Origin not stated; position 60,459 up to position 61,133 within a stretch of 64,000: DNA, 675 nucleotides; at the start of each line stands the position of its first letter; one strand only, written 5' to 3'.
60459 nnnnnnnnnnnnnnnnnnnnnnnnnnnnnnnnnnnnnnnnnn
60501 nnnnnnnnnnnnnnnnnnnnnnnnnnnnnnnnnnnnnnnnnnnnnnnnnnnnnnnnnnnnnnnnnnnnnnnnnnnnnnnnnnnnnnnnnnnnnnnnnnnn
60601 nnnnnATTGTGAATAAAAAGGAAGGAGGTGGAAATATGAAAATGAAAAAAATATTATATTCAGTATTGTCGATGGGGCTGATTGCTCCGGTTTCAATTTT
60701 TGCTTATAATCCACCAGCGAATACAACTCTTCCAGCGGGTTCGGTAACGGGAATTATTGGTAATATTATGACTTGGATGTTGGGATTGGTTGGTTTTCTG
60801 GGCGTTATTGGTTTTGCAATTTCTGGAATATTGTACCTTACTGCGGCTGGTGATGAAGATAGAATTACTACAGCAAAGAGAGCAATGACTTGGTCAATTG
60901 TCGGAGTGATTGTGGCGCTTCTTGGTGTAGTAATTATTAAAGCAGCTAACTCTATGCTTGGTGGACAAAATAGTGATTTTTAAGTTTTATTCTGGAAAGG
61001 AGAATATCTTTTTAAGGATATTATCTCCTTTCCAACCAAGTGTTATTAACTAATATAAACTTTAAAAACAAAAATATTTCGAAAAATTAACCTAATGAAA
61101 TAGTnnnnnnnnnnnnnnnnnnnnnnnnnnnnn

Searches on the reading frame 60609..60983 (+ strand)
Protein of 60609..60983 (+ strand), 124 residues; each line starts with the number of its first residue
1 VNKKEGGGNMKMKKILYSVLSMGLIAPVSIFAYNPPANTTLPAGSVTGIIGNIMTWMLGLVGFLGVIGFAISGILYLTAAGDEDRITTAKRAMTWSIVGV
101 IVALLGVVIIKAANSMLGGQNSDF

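Call 3: search_protein_families(library=pfam, proteins=[window:60609-60983:+], max_evalue=1)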
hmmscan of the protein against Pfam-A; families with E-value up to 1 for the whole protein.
window:60609-60983:+ (124 aa): 6 families
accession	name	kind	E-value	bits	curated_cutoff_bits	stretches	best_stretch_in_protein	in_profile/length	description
PF18895.5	T4SS_pilin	-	5.3e-10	39.7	26.6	1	44-109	3-67/71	Type IV secretion system pilin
PF04956.18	TrbC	-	0.00018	22.1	27.9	1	17-104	10-89/98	TrbC/VIRB2 pilin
PF23714.1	Rv3627c_N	-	0.00058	20.2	27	1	88-122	4-38/58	Carboxypeptidase Rv3627c-like, N-terminal domain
PF02322.20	Cyt_bd_oxida_II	-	0.0021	17.9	35.6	1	48-110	146-205/302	Cytochrome bd terminal oxidase subunit II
PF07947.19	YhhN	-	0.02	15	25.6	1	19-110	7-98/182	YhhN family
PF20159.5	YidB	-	0.51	11.1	24.3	1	35-72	9-45/132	YidB-like protein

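Call 78: find_related_loci(query=A7, collection=metagenome_contigs, flank=10000)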
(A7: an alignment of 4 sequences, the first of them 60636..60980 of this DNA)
Query A7 (115 aa) in metagenome_contigs; peptide patterns used: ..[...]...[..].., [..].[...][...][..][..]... (x = any residue, [..] = any of these).
600 stretches matched a pattern (row limit reached: there are more); 442 encode a relative of the query (tblastn E <= 1e-3); the best 80 are kept; 80 distinct loci.
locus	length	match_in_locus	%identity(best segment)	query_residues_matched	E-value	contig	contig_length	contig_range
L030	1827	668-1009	83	2-115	1e-63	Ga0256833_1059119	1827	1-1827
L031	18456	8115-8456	84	2-115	4e-61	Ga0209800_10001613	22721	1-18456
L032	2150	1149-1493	73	1-115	5e-52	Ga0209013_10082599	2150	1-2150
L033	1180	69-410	70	2-115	3e-53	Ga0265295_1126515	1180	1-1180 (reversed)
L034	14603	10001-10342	70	2-115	8e-51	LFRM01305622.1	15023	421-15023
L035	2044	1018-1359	71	2-115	7e-51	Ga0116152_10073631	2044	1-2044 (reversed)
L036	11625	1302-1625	74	8-115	2e-50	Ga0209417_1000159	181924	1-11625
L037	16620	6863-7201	72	3-115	1e-49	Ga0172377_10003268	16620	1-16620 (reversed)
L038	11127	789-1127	72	3-115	1e-49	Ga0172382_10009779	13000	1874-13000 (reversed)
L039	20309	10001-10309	76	13-115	6e-49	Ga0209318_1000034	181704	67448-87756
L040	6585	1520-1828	76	13-115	9e-49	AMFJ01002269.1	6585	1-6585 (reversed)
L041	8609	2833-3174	75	2-115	1e-47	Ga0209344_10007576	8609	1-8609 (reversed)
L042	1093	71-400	69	2-111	2e-49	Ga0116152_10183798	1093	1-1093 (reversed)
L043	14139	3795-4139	65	2-115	3e-44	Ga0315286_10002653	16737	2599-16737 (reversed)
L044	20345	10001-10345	63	2-115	1e-43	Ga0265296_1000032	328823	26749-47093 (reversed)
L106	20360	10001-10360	49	2-115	5e-31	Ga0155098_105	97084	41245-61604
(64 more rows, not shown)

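Call 84: search_protein_families(library=pfam, proteins=[L106:6753-7100:+, L106:7341-7763:+, L106:7767-8078:+], max_evalue=0.1)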
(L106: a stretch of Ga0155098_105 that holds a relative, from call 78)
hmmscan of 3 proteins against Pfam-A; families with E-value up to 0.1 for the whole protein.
L106:6753-7100:+ (116 aa): 0 families

L106:7341-7763:+ (141 aa): 0 families

L106:7767-8078:+ (104 aa): 0 families
